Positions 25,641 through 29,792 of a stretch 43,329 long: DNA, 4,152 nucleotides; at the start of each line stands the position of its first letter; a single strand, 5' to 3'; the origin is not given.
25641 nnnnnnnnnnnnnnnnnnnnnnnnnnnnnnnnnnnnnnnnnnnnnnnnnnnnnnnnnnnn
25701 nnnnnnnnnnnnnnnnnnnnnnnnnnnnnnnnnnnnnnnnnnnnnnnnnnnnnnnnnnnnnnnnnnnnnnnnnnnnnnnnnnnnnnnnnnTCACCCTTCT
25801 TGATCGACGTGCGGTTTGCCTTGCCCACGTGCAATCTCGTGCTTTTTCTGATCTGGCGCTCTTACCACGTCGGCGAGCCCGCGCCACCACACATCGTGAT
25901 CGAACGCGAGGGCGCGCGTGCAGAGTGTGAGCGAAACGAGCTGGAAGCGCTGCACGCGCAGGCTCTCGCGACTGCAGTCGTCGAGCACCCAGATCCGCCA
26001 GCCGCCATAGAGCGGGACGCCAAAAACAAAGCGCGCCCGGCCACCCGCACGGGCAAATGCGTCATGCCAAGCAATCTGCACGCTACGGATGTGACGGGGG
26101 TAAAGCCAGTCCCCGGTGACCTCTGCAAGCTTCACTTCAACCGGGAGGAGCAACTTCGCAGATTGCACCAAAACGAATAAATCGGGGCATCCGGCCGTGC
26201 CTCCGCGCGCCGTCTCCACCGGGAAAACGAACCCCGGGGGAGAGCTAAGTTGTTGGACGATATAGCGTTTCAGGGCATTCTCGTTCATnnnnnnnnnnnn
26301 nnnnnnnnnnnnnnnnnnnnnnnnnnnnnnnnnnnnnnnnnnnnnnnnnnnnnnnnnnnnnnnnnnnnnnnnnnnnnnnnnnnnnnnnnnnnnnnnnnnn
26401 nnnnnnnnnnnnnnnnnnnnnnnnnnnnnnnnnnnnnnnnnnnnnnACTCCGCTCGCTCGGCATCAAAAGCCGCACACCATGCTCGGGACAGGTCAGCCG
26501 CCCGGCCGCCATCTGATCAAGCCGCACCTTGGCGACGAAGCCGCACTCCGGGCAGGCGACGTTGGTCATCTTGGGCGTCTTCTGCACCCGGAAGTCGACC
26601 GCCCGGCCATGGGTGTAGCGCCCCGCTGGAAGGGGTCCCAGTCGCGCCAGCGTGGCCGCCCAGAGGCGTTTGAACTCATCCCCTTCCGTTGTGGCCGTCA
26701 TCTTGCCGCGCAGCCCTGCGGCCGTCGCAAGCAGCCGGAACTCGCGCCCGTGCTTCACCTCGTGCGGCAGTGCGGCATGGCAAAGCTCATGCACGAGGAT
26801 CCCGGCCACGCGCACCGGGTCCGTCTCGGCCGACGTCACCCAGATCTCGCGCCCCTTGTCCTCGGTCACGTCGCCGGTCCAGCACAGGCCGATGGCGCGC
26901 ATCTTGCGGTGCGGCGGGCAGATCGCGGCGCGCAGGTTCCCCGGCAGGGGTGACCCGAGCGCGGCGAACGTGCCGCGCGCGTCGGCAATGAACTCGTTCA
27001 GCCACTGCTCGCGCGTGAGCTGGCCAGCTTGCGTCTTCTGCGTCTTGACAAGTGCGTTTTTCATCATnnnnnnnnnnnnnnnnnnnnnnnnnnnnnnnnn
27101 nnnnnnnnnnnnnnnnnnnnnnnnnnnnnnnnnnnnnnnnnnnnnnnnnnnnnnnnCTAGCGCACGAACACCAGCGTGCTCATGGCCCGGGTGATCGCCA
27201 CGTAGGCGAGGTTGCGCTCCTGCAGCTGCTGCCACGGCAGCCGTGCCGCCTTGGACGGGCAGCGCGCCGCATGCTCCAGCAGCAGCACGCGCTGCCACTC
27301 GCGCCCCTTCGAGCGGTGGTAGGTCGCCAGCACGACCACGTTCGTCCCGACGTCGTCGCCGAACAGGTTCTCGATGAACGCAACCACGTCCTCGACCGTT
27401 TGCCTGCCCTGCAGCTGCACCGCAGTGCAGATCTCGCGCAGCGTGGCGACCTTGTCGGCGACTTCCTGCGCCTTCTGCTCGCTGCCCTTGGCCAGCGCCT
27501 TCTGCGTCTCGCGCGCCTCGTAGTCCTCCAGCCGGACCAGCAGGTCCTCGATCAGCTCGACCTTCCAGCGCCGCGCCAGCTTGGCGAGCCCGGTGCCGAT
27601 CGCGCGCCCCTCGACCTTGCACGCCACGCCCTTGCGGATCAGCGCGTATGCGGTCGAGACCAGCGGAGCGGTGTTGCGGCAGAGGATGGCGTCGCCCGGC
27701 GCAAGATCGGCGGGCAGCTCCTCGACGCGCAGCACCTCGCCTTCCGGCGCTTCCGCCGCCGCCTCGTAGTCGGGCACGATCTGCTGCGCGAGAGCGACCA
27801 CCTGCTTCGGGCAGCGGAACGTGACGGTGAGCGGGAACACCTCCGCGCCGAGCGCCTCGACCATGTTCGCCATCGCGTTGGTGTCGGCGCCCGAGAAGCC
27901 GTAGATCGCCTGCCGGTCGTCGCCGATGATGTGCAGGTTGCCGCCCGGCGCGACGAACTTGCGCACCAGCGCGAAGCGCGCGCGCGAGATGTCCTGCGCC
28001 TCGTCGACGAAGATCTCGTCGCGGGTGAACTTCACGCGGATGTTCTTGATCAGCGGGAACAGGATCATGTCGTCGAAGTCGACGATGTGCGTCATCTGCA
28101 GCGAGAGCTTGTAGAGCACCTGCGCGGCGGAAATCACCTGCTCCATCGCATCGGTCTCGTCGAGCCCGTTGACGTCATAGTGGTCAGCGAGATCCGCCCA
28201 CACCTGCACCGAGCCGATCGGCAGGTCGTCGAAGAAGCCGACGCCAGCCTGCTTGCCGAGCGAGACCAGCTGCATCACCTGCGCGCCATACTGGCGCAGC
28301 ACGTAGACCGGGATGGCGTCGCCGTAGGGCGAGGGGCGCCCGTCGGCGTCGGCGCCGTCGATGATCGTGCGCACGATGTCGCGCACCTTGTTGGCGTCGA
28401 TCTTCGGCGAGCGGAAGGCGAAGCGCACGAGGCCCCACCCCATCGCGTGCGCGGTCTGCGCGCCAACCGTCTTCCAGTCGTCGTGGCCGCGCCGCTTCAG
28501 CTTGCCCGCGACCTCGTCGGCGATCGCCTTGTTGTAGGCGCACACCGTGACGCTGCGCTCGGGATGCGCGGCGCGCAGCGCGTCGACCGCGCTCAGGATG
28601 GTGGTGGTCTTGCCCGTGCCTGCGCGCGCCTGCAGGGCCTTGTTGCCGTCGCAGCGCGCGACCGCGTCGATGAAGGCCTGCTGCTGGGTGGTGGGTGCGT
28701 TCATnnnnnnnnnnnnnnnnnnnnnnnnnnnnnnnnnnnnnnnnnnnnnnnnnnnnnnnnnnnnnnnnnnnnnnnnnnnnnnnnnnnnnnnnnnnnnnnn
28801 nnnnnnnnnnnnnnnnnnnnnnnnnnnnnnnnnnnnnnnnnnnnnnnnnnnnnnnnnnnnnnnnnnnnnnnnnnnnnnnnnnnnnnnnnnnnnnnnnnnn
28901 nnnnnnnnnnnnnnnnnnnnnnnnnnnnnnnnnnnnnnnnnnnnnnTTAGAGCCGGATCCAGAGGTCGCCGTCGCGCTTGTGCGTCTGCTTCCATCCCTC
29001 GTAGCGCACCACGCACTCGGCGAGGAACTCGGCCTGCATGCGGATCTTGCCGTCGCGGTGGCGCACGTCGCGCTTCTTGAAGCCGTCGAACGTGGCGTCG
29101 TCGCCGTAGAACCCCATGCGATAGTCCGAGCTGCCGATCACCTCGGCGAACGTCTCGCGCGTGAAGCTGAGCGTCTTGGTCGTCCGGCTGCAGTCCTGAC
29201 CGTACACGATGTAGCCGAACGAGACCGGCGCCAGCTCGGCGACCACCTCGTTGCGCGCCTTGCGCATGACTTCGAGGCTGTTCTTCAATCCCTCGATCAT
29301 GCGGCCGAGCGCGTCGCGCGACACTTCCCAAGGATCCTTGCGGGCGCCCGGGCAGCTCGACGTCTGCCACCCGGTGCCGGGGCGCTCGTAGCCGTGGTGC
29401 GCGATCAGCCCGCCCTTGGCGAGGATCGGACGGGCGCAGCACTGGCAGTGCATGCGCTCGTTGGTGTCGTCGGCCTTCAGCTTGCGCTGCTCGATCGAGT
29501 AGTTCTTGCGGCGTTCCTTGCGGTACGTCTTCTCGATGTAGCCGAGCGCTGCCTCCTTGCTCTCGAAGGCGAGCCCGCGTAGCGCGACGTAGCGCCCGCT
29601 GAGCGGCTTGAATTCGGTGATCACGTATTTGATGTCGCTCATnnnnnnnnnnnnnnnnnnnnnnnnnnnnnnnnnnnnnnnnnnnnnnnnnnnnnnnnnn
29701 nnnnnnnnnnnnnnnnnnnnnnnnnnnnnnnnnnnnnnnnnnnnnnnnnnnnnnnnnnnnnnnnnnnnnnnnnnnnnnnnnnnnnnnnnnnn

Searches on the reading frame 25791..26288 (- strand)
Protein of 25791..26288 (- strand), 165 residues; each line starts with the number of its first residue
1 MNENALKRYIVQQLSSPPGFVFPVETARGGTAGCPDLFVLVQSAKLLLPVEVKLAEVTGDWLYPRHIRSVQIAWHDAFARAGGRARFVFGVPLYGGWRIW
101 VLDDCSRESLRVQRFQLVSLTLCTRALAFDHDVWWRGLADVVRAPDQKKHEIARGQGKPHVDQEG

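Call 14: search_protein_families(library=phrogs, proteins=[window:25791-26288:-], max_evalue=0.001)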
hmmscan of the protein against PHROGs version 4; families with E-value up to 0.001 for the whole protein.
window:25791-26288:- (165 aa): 1 family
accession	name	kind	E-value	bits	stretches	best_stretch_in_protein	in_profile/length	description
phrog_93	-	DNA, RNA and nucleotide metabolism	4e-07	30.1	1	1-88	352-428/613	endonuclease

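Call 15: search_protein_families(library=pfam, proteins=[window:25791-26288:-], max_evalue=0.001)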
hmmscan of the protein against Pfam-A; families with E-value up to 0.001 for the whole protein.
window:25791-26288:- (165 aa): 0 families

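Call 18: find_related_loci(query=window:25791-26288:-, collection=viral_contigs, flank=4000)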
Query window:25791-26288:- (165 aa) in viral_contigs; peptide patterns used: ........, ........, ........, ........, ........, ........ (x = any residue, [..] = any of these).
2 stretches matched a pattern, but none encodes a relative of the query by tblastn (E <= 1e-3).

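Call 67: find_homologous_proteins(query=window:25791-26288:-, max_evalue=0.001)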
Query window:25791-26288:- (165 aa): 4 proteins with E <= 0.001 among 163 candidates.
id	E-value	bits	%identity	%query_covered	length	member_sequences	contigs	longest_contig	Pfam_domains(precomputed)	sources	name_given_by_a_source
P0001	3.0e-109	380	100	100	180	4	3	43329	-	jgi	-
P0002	7.5e-65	236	73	92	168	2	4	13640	-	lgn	-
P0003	1.0e-55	206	67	86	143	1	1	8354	-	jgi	jgi:hypothetical protein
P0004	1.4e-52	196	55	100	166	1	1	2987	-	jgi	-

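Call 68: find_encoding_contigs(protein=P0002, flank=3000, max_places=6)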
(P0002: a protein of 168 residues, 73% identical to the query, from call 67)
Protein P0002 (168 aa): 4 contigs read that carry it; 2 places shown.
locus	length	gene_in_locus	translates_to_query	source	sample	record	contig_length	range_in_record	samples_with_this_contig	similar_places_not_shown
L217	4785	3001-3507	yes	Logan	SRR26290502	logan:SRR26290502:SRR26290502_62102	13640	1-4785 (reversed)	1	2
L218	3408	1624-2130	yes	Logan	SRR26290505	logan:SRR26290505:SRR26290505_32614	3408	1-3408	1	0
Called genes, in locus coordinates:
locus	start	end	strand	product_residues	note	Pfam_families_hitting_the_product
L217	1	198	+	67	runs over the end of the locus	-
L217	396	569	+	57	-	-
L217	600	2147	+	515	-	PF00580:UvrD-helicase, PF13245:AAA_19, PF13604:AAA_30 (weak), PF13361:UvrD_C, PF13538:UvrD_C_2 (faint)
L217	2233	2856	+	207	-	-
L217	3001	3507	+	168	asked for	-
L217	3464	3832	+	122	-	PF18932:DUF5681 (weak)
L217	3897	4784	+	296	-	?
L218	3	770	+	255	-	?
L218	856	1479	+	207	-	-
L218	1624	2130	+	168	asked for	-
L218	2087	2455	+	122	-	PF18932:DUF5681 (weak)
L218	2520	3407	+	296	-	?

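Call 69: find_encoding_contigs(protein=P0003, flank=3000, max_places=4)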
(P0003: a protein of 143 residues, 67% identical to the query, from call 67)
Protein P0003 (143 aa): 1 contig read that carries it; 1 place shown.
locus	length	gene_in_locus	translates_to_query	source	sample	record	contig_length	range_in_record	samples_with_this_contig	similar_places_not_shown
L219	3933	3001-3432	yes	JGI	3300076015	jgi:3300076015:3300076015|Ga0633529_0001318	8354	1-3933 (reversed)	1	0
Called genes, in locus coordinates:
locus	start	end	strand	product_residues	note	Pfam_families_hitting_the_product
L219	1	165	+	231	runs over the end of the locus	-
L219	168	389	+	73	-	-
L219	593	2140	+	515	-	PF00580:UvrD-helicase, PF13245:AAA_19, PF13604:AAA_30 (faint), PF01443:Viral_helicase1 (faint), PF13361:UvrD_C, PF13538:UvrD_C_2 (faint)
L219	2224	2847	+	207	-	PF10263:SprT-like (faint)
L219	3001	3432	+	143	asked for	-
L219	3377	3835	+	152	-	-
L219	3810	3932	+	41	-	?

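Call 70: find_encoding_contigs(protein=P0004, flank=3000, max_places=4)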
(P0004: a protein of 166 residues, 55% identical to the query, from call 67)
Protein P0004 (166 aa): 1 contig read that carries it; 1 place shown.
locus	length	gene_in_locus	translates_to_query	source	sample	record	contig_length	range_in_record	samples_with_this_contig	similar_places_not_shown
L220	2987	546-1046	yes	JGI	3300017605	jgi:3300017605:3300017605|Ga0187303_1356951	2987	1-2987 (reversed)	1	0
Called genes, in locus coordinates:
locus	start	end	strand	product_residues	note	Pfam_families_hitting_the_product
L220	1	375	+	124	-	?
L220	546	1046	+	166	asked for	-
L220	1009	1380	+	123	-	-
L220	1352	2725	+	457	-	-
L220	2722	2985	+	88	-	?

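Call 74: find_encoding_contigs(protein=P0001, flank=1500, max_places=10)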
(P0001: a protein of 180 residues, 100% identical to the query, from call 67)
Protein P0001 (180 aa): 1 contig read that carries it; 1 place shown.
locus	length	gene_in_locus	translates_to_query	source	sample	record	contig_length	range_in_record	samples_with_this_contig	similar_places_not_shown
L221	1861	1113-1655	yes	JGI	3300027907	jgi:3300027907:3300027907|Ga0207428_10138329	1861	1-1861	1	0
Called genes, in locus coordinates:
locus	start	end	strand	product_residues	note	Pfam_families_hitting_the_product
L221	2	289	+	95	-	?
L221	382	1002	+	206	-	-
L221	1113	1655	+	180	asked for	-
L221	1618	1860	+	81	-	?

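Call 86: predict_structure(alignment_id=A2)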
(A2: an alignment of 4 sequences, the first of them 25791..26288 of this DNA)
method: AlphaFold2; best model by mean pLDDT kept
length: 165 residues; sequences in the alignment: 4
mean_pLDDT: 40.3   pTM: 0.32
mean pLDDT of the five models: 40.3, 40.1, 38.5, 37.7, 34.9
residues with pLDDT >= 90: 0; 70-90: 0; 50-70: 27; < 50: 138
segments of 3 or more residues with pLDDT < 50: 1-6, 14-68, 81-84, 90-98, 100-151, 156-161, 163-165
pLDDT, mean of each block of 10 residues (from residue 1): 46 44 35 32 35 37 42 53 49 46 40 35 27 34 39 47 45
secondary structure, 60 per line:
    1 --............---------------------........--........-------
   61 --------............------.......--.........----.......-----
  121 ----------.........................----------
elements in order: H3-14 E36-43 E46-53 H69-80 E87-93 E96-104 E109-115 H131-155

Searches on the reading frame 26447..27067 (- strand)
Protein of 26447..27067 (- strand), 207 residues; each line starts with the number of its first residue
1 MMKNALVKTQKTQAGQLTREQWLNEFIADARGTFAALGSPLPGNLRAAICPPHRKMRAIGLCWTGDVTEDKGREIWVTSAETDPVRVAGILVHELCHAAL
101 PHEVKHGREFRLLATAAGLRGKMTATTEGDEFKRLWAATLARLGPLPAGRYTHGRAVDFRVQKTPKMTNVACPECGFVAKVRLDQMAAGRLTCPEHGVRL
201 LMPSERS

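Call 14: search_protein_families(library=phrogs, proteins=[window:26447-27067:-], max_evalue=0.001)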
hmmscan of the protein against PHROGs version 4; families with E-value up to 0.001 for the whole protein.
seq(207 aa): 1 family
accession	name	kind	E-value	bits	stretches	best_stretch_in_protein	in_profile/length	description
phrog_6361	-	unknown function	1e-26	94.9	1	16-198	5-197/203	-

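Call 15: search_protein_families(library=pfam, proteins=[window:26447-27067:-], max_evalue=0.001)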
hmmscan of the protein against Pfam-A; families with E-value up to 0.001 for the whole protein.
seq(207 aa): 1 family
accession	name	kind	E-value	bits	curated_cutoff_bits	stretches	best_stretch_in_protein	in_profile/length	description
PF10263.15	SprT-like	-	0.0003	21.1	25.6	1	86-118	60-96/108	SprT-like family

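Call 17: search_dna_similar(query=window:26447-27067:-, collection=phages, mode=protein, max_rows=30)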
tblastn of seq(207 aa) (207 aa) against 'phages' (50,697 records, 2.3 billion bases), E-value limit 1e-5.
Records with a match: 164; places in all: 164; records where one place covers at least 80% of the query: 136.
Best place of each record, by identity: <60% 164.
By first word of the organism name: Arthrobacter 70; Microbacterium 45; Streptomyces 11; Bordetella 9; Pseudomonas 8; Escherichia 5; Dinoroseobacter 3; Achromobacter 2; Burkholderia 2; Enterobacter 2; and 7 more.
By host as written in the record: Arthrobacter globiformis B-2979 45; Microbacterium foliorum NRRL B-24224 19; Microbacterium foliorum NRRL B-24224 SEA 13; Streptomyces griseus ATCC 10137 10; Bordetella bronchiseptica ATCC 10580 9; Arthrobacter atrocyaneus NRRL B-2883 7; Arthrobacter globiformis NRRL B-2979 SEA 5; Escherichia coli 5; and 26 more.
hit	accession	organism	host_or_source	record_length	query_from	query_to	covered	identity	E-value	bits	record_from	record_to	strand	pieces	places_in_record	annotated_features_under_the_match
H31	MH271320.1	Microbacterium phage Zeta1847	Microbacterium paraoxydans NWU1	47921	6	200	94%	36.0%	9e-22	98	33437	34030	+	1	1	45: SprT-like protease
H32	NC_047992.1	Microbacterium phage Zeta1847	Microbacterium paraoxydans NWU1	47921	6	200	94%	36.0%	9e-22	98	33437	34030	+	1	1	45: SprT-like protease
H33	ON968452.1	Pseudanabaena phage Pan1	Pseudanabaena sp.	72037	18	195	86%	37.7%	3e-24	105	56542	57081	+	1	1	transcription elongation protein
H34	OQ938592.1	Arthrobacter phage VroomVroom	Arthrobacter sulfureus NRRL B-14730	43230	1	207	100%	32.1%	2e-17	86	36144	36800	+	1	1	50: SprT-like protease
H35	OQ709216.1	Arthrobacter phage Emotion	Arthrobacter sulfureus NRRL B-14730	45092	18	201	89%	35.1%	3e-20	94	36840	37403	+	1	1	54: SprT-like protease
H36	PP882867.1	Dinoroseobacter phage vB_DshS_R26L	Dinoroseobacter shibae DFL12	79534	18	202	89%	34.6%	8e-23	100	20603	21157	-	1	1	transcription elongation protein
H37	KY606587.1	Dinoroseobacter phage vB_DshS-R5C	Dinoroseobacter shibae DFL12T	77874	18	195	86%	35.9%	8e-22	98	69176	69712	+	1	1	transcription elongation protein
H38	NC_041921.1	Dinoroseobacter phage vB_DshS-R5C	Dinoroseobacter shibae DFL12T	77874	18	195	86%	35.9%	8e-22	98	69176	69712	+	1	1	transcription elongation protein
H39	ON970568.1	Microbacterium phage Cen1621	Microbacterium foliorum NRRL B-24224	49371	1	200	97%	31.7%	3e-15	79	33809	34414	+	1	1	48: SprT-like protease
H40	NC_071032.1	Arthrobacter phage Reedo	Arthrobacter globiformis B-2979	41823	18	197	87%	34.9%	4e-18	87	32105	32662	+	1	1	46: SprT-like protease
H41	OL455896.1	Arthrobacter phage Reedo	Arthrobacter globiformis B-2979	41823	18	197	87%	34.9%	4e-18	87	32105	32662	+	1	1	46: SprT-like protease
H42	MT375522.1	Methylophilales phage Venkman EXVC282S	Methylophilales bacterium H5P1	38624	1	196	95%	31.7%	3e-19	91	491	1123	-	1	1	SprT-like protease | hypothetical protein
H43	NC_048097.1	Arthrobacter phage Yang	Arthrobacter globiformis NRRL B-2979 SEA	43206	8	193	90%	33.3%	8e-16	81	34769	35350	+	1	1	48: SprT-like domain-containing protein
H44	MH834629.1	Arthrobacter phage Yang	Arthrobacter globiformis NRRL B-2979 SEA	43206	8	193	90%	33.3%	8e-16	81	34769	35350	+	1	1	48: SprT-like protease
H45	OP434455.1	Arthrobacter phage VResidence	Arthrobacter globiformis B-2979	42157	18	201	89%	33.7%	3e-17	85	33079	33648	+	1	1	46: SprT-like protease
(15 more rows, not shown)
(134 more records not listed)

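Call 59: find_related_loci(query=window:26447-27067:-, collection=viral_contigs, flank=3000)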
Query seq(207 aa) (207 aa) in viral_contigs; peptide patterns used: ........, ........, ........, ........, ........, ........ (x = any residue, [..] = any of these).
18 stretches matched a pattern; 10 encode a relative of the query (tblastn E <= 1e-3); 10 distinct loci.
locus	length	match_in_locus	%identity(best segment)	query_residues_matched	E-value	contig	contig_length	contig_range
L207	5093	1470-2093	76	1-207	5e-108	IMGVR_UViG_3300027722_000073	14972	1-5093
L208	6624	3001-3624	76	1-207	6e-108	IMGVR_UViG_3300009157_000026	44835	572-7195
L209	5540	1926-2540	75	2-206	2e-103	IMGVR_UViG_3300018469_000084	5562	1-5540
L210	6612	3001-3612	72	4-206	1e-96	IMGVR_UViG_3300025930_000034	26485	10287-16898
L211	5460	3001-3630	66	2-205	6e-88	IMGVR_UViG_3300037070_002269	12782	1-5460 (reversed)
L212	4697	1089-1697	65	2-206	9e-86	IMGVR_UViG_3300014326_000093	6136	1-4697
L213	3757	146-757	64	1-206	1e-84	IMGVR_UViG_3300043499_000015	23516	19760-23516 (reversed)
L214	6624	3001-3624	64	2-207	1e-82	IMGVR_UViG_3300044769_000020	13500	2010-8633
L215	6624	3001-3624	64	2-207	1e-82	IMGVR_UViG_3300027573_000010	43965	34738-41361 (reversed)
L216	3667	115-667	70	17-206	3e-65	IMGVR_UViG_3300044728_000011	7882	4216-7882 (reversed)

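Call 108: find_homologous_proteins(query=window:26447-27067:-, max_evalue=1e-40)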
Query seq(207 aa) (207 aa): 41 proteins with E <= 1e-40 among 630 candidates.
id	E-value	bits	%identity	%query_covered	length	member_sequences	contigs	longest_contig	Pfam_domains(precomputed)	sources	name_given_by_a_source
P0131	1.4e-130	451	96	99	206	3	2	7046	-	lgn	-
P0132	3.4e-111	388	82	100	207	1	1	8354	PF10263.16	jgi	jgi:hypothetical protein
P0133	2.0e-109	382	82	100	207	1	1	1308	-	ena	-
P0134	1.4e-108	379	82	99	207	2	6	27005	-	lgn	-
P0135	8.4e-104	364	76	100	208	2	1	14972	-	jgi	-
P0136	1.9e-99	350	75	99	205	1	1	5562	-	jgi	-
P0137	5.1e-91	322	69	98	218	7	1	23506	-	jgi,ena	-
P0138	1.0e-90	321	73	95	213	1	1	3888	-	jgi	jgi:hypothetical protein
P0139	1.8e-90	320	72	96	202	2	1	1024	-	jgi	-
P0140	4.5e-87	309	68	98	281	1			-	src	-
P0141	2.0e-86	307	68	98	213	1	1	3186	-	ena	-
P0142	3.3e-83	296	68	97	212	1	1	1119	-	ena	-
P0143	3.8e-83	296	66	99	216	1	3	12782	-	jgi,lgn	jgi:hypothetical protein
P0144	4.5e-82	293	66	99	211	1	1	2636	-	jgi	jgi:hypothetical protein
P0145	9.0e-82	292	65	99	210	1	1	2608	-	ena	-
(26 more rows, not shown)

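Call 109: find_encoding_contigs(protein=P0134, flank=1500, max_places=8)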
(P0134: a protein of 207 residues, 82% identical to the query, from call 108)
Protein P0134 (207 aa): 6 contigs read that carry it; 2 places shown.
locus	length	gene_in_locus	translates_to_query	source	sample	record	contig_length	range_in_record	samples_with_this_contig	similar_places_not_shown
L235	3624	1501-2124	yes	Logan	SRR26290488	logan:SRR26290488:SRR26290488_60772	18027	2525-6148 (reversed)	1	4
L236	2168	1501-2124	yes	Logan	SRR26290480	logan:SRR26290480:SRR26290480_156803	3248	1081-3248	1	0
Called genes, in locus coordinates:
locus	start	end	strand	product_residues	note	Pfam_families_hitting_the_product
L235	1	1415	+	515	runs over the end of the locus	PF00580:UvrD-helicase, PF13245:AAA_19, PF13604:AAA_30 (weak), PF13361:UvrD_C, PF13538:UvrD_C_2 (faint)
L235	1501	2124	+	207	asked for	-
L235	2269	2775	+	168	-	-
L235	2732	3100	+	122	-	PF18932:DUF5681 (weak)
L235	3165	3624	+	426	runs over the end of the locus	-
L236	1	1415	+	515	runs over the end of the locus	PF00580:UvrD-helicase, PF13245:AAA_19, PF13604:AAA_30 (weak), PF13361:UvrD_C, PF13538:UvrD_C_2 (faint)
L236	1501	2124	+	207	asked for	-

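Call 110: find_encoding_contigs(protein=P0131, flank=1500, max_places=4)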
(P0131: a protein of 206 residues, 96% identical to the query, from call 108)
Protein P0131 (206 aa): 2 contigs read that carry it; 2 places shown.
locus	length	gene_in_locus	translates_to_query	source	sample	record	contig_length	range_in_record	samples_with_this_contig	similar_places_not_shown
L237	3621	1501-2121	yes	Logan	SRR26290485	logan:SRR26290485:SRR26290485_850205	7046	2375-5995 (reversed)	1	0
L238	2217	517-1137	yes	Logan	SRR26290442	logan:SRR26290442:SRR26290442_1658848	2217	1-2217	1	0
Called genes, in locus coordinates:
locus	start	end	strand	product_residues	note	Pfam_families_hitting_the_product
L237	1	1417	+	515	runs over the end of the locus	PF00580:UvrD-helicase, PF13245:AAA_19, PF13604:AAA_30 (weak), PF13361:UvrD_C, PF13538:UvrD_C_2 (faint)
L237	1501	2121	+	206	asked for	-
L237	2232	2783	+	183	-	-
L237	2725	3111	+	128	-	PF18932:DUF5681 (weak)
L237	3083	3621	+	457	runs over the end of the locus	-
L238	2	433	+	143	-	?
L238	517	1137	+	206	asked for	-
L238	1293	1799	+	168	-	-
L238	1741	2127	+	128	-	PF18932:DUF5681 (weak)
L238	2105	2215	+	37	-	?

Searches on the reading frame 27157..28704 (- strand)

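Call 14: search_protein_families(library=phrogs, proteins=[window:27157-28704:-], max_evalue=0.001)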
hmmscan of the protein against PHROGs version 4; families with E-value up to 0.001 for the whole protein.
window:27157-28704:- (515 aa): 3 families
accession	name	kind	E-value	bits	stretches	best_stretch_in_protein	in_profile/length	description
phrog_1967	-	DNA, RNA and nucleotide metabolism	3.9e-89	301.2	1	4-514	153-667/776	DNA helicase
phrog_325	-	DNA, RNA and nucleotide metabolism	3.3e-07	30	0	4-86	471-547/986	Dda-like helicase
phrog_2765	-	other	6.9e-05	22.9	0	226-285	357-416/443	PhoH-like phosphate starvation-inducible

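Call 15: search_protein_families(library=pfam, proteins=[window:27157-28704:-], max_evalue=0.001)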
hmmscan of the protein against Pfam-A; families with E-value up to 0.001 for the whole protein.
window:27157-28704:- (515 aa): 8 families
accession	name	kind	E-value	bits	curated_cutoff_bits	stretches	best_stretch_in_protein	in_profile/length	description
PF00580.27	UvrD-helicase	-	1.7e-20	74.3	23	1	13-281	7-266/271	UvrD/REP helicase N-terminal domain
PF13245.12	AAA_19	-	2.3e-14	54.2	25.1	1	19-270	11-133/134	AAA domain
PF13361.12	UvrD_C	-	8.9e-09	35.7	25.6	1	401-512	229-344/350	UvrD-like helicase C-terminal domain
PF13604.12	AAA_30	-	1.9e-07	31.4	27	1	6-69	5-66/191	AAA domain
PF13538.12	UvrD_C_2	-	2.4e-05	24.6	27.4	1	459-514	4-52/52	UvrD-like helicase C-terminal domain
PF13086.12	AAA_11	-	0.00018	21.8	27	1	7-71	5-74/257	AAA domain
PF01443.25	Viral_helicase1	-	0.0003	21.1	21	0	455-514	178-227/228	Viral superfamily 1 RNA helicase core domain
PF04851.21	ResIII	-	0.00069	20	22.5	0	10-76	10-80/164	Type III restriction enzyme, res subunit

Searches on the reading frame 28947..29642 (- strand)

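Call 14: search_protein_families(library=phrogs, proteins=[window:28947-29642:-], max_evalue=0.001)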
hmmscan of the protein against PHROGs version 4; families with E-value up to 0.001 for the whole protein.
window:28947-29642:- (231 aa): 3 families
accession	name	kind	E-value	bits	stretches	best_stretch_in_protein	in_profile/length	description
phrog_11549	-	unknown function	5.1e-28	99.2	1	60-221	148-325/339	-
phrog_28271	-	unknown function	5.1e-11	43.7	1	65-136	153-225/281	-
phrog_17208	-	unknown function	1.2e-08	36.1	1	56-128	3-74/207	-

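Call 15: search_protein_families(library=pfam, proteins=[window:28947-29642:-], max_evalue=0.001)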
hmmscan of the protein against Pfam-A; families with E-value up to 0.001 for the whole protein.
window:28947-29642:- (231 aa): 0 families

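Call 77: search_protein_families(library=pfam, proteins=[window:28947-29642:-], max_evalue=0.01)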
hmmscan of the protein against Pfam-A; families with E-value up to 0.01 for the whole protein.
window:28947-29642:- (231 aa): 0 families
